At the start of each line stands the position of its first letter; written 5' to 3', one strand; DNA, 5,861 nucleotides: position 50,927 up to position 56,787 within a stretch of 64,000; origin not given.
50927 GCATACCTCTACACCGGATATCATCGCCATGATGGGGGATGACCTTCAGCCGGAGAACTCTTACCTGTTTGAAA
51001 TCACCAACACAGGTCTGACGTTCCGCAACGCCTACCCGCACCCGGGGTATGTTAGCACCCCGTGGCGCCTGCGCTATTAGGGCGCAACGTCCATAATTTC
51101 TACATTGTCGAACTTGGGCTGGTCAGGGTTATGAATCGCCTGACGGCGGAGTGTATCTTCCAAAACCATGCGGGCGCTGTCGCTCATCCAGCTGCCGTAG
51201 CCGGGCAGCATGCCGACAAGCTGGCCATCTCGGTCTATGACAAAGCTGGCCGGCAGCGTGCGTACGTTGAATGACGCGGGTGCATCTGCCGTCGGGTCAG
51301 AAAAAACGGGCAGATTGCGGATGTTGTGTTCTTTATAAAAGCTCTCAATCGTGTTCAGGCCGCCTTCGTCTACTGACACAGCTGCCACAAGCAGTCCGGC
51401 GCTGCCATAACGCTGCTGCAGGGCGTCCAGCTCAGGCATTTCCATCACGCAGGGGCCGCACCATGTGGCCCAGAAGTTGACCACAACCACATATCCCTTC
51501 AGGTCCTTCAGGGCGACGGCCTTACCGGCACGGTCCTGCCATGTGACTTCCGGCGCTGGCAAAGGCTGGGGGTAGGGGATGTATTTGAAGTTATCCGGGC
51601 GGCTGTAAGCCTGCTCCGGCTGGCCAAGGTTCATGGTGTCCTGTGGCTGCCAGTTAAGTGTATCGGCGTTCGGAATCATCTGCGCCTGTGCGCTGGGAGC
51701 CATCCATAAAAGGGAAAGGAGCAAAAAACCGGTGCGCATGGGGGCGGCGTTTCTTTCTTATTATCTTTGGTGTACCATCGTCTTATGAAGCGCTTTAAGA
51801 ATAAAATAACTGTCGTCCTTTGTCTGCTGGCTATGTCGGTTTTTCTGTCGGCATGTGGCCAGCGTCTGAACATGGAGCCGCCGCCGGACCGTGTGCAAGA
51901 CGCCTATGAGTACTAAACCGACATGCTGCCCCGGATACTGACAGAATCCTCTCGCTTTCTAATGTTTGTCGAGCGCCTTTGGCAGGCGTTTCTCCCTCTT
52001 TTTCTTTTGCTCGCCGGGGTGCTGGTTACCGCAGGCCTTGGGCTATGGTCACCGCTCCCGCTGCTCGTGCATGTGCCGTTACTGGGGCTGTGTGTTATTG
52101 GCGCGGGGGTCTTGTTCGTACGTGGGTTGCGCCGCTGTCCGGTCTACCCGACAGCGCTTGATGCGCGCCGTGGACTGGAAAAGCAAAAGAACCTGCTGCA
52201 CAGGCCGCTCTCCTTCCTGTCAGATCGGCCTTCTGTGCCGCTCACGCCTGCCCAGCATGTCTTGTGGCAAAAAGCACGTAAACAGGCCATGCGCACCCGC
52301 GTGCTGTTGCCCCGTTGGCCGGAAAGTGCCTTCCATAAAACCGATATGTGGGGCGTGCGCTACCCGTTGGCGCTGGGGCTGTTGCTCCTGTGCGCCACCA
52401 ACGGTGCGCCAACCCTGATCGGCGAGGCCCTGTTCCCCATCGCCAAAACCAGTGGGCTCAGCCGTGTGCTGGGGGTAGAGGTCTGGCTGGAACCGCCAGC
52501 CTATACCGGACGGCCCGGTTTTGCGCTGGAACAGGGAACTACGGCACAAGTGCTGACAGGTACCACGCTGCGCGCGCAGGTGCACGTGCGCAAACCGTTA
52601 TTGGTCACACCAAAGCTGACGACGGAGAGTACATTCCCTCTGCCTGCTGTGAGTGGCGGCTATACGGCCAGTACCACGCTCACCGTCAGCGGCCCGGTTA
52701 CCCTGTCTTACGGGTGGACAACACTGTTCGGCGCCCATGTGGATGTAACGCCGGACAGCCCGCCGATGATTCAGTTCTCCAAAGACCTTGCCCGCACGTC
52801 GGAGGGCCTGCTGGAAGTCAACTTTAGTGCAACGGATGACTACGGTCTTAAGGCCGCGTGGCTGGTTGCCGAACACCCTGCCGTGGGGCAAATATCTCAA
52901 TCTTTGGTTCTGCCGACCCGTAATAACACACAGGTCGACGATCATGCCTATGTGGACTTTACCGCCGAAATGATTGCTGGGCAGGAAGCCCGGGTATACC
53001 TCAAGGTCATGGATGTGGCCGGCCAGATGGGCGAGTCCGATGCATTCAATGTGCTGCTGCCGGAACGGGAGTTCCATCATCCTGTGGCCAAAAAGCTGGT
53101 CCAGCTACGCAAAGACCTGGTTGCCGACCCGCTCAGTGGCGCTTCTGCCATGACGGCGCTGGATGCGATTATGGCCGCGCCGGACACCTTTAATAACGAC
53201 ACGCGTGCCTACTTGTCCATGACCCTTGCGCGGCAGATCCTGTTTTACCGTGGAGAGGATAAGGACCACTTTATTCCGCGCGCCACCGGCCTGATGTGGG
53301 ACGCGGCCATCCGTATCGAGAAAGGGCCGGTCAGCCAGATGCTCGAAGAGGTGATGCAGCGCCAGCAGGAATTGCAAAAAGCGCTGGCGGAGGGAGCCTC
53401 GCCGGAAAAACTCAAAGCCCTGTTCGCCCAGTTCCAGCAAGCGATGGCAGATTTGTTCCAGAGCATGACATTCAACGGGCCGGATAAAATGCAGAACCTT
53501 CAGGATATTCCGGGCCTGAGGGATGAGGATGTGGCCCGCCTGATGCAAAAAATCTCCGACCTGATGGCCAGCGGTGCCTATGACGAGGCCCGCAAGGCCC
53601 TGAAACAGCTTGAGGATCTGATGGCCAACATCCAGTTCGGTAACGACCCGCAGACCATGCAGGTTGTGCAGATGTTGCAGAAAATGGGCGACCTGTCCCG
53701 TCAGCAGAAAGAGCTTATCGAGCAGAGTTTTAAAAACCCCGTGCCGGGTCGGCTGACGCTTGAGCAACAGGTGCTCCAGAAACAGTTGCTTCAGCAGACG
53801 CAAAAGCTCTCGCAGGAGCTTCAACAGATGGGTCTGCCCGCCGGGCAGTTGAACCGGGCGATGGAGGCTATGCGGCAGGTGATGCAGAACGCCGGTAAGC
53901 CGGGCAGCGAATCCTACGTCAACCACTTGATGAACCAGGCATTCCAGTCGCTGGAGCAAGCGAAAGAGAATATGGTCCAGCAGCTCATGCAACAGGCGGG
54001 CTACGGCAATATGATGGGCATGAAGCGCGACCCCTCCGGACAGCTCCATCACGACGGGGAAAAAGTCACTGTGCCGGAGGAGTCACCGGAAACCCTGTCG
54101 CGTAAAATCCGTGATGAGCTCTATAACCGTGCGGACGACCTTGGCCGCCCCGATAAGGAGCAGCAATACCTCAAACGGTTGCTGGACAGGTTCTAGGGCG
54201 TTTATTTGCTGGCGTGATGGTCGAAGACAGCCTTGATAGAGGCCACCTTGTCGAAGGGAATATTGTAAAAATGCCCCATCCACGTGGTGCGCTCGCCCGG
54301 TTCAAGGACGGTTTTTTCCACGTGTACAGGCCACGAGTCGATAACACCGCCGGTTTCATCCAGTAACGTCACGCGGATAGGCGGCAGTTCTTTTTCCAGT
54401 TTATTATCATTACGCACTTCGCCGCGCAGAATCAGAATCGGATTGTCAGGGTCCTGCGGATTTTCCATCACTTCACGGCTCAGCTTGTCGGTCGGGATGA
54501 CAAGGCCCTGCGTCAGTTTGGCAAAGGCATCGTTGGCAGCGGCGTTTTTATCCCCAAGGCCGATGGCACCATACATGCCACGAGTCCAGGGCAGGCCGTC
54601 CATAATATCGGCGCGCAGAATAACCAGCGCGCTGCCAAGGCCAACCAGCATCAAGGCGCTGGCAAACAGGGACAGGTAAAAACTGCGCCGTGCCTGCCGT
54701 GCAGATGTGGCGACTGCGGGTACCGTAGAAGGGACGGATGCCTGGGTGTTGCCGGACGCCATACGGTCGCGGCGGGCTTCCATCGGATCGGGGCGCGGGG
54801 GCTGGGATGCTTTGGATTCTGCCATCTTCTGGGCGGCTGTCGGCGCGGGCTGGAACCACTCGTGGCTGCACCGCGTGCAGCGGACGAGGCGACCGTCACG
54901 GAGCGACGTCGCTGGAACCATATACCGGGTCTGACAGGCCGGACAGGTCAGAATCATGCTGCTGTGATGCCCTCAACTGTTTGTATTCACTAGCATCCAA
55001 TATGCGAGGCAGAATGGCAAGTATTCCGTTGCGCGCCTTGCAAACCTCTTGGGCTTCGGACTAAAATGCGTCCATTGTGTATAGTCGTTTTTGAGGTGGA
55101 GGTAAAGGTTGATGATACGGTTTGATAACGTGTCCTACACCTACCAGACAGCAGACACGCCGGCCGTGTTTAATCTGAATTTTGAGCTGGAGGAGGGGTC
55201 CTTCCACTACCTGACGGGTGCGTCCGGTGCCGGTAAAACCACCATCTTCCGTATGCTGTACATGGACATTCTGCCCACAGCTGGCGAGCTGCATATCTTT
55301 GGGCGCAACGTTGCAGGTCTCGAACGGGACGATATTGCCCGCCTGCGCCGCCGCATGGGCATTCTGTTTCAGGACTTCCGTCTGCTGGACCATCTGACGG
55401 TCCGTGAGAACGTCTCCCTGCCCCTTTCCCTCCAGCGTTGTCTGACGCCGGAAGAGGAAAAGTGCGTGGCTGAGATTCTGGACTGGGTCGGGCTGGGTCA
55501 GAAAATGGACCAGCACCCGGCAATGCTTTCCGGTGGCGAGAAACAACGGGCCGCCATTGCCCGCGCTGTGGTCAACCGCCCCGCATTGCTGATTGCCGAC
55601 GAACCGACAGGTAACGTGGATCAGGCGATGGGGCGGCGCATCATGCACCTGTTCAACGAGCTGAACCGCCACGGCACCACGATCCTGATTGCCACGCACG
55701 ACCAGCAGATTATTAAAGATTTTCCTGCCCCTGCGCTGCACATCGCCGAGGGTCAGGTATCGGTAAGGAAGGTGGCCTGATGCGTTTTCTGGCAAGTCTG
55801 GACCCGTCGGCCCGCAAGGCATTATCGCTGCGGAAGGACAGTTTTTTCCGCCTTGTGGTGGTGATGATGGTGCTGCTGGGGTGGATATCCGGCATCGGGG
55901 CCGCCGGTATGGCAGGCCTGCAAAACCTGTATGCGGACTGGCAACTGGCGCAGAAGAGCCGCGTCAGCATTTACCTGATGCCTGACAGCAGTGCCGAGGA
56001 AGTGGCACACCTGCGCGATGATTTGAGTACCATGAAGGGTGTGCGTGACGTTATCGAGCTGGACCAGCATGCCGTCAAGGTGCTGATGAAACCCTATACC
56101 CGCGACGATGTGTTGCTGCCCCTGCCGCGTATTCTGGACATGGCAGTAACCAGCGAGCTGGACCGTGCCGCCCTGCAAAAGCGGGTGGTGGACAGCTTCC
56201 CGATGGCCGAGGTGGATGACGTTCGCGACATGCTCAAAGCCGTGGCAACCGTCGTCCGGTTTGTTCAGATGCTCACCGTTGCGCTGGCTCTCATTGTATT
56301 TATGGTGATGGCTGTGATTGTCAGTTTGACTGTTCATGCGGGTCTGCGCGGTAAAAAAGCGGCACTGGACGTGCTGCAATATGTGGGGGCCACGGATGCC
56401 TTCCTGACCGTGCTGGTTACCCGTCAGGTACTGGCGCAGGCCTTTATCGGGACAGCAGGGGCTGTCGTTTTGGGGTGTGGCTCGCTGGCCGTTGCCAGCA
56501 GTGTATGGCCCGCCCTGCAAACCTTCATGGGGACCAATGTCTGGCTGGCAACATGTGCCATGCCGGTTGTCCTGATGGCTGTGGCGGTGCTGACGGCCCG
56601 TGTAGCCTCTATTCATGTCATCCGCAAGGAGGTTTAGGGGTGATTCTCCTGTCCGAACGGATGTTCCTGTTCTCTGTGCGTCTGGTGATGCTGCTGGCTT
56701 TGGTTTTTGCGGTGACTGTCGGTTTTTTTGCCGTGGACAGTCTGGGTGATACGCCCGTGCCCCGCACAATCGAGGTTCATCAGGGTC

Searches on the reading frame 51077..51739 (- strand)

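Call 75: search_protein_families(library=pfam, proteins=[window:51077-51739:-], max_evalue=0.00001)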
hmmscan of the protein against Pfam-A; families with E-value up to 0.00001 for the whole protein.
window:51077-51739:- (220 aa): 4 families
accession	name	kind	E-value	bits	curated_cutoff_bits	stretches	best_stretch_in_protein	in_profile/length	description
PF00578.27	AhpC-TSA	-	2.6e-22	79.5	26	1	61-175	4-122/124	AhpC/TSA family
PF08534.16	Redoxin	-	9.1e-21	74.6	26.6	1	61-176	5-130/148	Redoxin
PF13905.12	Thioredoxin_8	-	2.2e-09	38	27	1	84-173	3-93/94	Thioredoxin-like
PF00085.26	Thioredoxin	-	3.2e-09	37.2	23.5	1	84-146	20-76/103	Thioredoxin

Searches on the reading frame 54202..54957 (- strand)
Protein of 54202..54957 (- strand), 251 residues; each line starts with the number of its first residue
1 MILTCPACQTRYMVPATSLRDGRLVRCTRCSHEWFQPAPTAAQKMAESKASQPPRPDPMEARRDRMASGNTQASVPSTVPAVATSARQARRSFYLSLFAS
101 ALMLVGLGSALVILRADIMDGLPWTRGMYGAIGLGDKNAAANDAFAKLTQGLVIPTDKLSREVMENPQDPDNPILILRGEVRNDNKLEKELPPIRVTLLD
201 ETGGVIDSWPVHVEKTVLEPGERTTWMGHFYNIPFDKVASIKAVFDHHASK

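Call 75: search_protein_families(library=pfam, proteins=[window:54202-54957:-], max_evalue=0.00001)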
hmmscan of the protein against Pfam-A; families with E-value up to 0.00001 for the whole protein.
window:54202-54957:- (251 aa): 1 family
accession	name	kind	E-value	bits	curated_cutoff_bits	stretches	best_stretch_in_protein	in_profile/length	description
PF13717.11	Zn_ribbon_4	-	2.1e-10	40.8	30.3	1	1-35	1-36/36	zinc-ribbon domain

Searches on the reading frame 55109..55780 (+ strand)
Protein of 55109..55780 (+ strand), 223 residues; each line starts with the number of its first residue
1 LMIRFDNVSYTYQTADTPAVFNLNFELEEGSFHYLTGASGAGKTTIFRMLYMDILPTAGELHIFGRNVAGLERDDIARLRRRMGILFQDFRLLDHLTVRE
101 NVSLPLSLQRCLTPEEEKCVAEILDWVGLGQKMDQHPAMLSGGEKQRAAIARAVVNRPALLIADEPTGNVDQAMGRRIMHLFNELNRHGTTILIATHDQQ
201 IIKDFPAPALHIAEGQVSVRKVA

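Call 78: search_protein_families(library=pfam, proteins=[window:55109-55780:+], max_evalue=0.00001)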
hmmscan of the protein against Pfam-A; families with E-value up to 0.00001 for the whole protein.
window:55109-55780:+ (223 aa): 2 families
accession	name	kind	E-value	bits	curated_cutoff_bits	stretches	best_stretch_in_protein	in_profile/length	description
PF00005.33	ABC_tran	-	1.9e-34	119.6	25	1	22-167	3-136/137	ABC transporter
PF13304.12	AAA_21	-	4.8e-06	27.3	27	0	141-202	239-303/304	AAA domain, putative AbiEii toxin, Type IV TA system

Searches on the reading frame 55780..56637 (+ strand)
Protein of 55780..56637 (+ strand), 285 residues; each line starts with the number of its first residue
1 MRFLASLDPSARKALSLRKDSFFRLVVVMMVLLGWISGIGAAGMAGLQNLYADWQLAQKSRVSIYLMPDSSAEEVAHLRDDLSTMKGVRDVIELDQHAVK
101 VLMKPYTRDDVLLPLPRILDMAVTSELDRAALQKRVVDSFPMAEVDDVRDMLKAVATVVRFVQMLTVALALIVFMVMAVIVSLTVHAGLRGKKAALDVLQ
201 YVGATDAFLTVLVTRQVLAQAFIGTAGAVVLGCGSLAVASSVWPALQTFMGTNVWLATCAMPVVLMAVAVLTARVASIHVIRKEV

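Call 78: search_protein_families(library=pfam, proteins=[window:55780-56637:+], max_evalue=0.00001)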
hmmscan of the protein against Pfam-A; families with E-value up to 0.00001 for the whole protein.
window:55780-56637:+ (285 aa): 1 family
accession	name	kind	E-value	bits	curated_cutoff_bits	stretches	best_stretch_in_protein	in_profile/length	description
PF02687.27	FtsX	-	2.5e-06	28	25.5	1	168-284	2-119/120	FtsX-like permease C-terminal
